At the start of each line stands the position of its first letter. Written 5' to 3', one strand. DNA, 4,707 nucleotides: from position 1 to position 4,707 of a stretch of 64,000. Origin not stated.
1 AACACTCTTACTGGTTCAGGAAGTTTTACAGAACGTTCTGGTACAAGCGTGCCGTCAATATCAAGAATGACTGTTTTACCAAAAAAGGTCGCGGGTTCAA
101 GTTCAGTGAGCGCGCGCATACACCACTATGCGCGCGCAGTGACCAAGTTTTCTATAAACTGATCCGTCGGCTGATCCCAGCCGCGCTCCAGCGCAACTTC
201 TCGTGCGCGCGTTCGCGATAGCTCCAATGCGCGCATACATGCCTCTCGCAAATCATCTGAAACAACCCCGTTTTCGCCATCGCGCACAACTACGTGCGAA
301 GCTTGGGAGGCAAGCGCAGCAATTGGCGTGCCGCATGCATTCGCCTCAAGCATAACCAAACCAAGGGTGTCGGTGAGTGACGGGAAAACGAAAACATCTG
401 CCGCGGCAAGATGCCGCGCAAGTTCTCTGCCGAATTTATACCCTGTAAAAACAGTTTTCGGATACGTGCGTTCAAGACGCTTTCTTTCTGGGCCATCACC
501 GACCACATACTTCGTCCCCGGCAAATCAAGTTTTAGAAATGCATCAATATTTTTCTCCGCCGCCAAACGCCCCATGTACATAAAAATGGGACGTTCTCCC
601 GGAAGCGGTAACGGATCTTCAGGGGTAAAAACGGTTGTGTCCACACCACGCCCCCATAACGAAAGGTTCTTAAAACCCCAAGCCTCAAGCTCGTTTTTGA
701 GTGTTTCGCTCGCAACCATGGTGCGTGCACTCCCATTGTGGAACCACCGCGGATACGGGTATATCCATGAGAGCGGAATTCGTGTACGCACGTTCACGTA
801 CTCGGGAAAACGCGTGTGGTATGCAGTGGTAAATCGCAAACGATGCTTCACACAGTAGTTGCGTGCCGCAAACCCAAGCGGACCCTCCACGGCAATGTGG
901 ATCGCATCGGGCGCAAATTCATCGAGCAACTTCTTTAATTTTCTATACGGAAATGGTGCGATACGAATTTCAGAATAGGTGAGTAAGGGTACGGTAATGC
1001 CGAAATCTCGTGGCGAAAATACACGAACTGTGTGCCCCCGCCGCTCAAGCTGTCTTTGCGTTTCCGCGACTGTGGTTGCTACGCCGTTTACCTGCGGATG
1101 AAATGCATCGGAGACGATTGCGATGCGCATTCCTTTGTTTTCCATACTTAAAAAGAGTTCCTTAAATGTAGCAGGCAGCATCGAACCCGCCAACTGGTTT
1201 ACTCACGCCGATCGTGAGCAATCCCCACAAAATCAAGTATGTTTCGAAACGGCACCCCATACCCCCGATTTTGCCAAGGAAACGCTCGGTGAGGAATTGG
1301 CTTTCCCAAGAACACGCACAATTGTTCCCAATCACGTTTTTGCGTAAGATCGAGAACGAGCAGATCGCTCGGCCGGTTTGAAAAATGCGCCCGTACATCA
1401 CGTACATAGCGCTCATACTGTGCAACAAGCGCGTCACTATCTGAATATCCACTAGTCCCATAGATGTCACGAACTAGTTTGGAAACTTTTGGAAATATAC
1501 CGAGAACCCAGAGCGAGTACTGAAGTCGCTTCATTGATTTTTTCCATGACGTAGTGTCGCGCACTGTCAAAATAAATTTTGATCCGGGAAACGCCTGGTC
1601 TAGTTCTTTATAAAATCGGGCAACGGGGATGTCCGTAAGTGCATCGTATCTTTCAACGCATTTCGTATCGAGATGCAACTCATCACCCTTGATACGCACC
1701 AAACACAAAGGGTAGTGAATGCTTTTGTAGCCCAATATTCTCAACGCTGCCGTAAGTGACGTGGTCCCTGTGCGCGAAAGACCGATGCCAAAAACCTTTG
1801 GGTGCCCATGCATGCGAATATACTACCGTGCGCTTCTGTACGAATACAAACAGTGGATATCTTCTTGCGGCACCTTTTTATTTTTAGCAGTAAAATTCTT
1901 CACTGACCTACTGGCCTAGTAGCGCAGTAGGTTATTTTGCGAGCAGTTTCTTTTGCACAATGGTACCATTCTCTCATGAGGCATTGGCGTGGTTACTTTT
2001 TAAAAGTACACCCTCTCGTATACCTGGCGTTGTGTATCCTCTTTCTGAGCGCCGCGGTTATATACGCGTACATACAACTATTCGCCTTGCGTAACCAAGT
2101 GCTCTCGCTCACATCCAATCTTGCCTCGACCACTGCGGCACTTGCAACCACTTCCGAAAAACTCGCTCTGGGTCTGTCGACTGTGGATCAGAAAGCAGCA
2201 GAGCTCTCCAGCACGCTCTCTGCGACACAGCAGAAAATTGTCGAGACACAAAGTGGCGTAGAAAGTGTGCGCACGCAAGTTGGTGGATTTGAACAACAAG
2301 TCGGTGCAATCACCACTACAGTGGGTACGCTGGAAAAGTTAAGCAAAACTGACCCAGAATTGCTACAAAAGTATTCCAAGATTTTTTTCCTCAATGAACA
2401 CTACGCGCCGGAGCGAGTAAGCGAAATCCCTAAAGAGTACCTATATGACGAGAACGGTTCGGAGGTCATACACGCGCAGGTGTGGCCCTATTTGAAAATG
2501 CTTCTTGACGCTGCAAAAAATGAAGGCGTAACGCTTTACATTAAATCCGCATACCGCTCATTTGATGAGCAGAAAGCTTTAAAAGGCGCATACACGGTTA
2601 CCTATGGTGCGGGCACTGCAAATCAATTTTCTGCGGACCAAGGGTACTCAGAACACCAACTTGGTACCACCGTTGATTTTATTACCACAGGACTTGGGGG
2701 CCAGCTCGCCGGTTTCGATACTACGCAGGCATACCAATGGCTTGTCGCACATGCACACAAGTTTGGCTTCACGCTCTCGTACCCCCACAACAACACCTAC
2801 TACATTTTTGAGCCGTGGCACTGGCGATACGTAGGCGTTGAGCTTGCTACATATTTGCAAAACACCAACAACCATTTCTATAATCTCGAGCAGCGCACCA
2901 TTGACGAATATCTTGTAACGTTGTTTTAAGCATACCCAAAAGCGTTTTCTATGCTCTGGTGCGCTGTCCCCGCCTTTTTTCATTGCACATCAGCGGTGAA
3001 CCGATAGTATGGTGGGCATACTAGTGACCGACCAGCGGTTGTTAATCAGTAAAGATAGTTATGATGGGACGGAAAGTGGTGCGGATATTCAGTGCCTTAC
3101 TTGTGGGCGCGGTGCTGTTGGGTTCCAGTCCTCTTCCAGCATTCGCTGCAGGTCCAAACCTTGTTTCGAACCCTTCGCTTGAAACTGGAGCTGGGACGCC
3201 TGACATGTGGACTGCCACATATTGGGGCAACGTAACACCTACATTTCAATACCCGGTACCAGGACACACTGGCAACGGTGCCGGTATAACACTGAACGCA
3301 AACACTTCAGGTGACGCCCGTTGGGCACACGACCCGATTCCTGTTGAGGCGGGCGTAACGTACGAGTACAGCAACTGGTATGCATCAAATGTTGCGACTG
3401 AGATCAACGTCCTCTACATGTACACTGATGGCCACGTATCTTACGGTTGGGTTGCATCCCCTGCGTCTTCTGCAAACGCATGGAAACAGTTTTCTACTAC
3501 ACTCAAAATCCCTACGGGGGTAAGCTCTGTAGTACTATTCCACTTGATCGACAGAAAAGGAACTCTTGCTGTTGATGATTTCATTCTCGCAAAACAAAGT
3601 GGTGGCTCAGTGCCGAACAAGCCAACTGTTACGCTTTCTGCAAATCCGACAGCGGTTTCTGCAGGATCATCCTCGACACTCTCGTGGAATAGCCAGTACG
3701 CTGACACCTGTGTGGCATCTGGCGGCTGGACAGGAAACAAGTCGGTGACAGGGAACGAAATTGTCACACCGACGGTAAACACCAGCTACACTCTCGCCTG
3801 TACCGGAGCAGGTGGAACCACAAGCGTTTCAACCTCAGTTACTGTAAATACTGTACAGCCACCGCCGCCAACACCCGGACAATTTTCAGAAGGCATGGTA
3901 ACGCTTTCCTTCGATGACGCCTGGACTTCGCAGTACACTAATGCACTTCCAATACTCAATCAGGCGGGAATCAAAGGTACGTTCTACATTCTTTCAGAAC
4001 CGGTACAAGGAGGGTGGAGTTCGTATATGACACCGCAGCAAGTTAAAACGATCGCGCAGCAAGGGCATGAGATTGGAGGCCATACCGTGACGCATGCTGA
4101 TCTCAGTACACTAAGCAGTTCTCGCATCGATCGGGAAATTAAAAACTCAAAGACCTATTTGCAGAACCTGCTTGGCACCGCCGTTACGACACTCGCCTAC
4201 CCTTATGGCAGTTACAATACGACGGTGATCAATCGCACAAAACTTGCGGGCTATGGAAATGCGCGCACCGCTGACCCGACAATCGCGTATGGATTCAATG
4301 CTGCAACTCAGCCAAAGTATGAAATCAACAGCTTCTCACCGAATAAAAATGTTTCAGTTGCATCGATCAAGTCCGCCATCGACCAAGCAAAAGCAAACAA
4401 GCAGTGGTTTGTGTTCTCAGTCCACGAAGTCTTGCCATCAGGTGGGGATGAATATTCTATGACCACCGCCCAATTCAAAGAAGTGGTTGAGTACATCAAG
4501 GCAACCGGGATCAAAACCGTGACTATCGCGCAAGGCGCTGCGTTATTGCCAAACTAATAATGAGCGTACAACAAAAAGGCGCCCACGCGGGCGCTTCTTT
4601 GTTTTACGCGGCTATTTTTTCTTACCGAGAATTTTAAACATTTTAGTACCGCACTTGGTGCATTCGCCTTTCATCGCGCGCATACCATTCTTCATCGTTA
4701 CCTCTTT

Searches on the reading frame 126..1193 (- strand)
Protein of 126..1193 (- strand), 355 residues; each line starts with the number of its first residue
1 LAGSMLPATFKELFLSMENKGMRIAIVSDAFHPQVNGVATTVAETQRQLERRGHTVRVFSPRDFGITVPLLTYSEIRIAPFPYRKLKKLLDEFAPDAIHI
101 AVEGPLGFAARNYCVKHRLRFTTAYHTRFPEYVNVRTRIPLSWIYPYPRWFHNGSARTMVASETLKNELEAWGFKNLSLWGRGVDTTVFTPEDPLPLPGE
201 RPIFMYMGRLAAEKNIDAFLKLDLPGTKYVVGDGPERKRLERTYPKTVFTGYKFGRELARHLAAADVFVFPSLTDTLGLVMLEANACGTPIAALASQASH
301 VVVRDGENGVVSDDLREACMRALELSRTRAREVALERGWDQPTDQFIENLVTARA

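Call 87: search_protein_families(library=pfam, proteins=[window:126-1193:-], max_evalue=0.0001)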
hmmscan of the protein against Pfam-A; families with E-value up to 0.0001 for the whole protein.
window:126-1193:- (355 aa): 5 families
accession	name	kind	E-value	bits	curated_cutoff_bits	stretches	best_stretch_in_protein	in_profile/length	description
PF13439.12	Glyco_transf_4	-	3e-24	86.4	28.5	1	35-187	1-169/170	Glycosyltransferase Family 4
PF13692.12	Glyco_trans_1_4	-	1.4e-19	71.2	27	1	202-319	2-132/142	Glycosyl transferases group 1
PF00534.26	Glycos_transf_1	-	2.9e-18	66.4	26.4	1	195-313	9-141/172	Glycosyl transferases group 1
PF13579.12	Glyco_trans_4_4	-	7.3e-12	46.4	29.7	1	36-175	1-148/158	Glycosyl transferase 4-like domain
PF20706.3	GT4-conflict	-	3.8e-05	23.3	26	1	256-291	273-308/385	Family 4 Glycosyltransferase in conflict systems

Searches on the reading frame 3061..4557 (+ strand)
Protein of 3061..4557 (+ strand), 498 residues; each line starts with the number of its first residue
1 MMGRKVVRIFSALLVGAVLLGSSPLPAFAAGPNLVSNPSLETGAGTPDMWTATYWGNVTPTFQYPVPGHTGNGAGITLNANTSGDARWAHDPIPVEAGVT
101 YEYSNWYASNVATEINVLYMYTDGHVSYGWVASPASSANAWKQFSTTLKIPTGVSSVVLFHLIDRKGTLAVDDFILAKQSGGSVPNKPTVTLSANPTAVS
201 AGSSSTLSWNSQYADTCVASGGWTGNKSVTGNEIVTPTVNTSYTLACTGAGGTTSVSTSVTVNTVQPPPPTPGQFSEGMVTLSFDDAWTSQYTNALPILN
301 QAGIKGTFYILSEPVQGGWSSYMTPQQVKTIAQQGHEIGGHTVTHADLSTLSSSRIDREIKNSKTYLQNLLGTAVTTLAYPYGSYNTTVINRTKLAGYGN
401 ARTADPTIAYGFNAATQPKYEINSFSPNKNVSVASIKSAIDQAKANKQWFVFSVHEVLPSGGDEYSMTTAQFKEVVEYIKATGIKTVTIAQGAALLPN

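Call 87: search_protein_families(library=pfam, proteins=[window:3061-4557:+], max_evalue=0.0001)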
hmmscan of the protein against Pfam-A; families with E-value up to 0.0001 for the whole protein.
window:3061-4557:+ (498 aa): 2 families
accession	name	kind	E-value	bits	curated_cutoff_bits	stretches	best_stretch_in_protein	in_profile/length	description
PF01522.26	Polysacc_deac_1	-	1.2e-31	109.6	23.1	1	275-398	4-121/124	Polysaccharide deacetylase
PF02018.23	CBM_4_9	-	2.7e-05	25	25.9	0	69-159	33-127/136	Carbohydrate binding domain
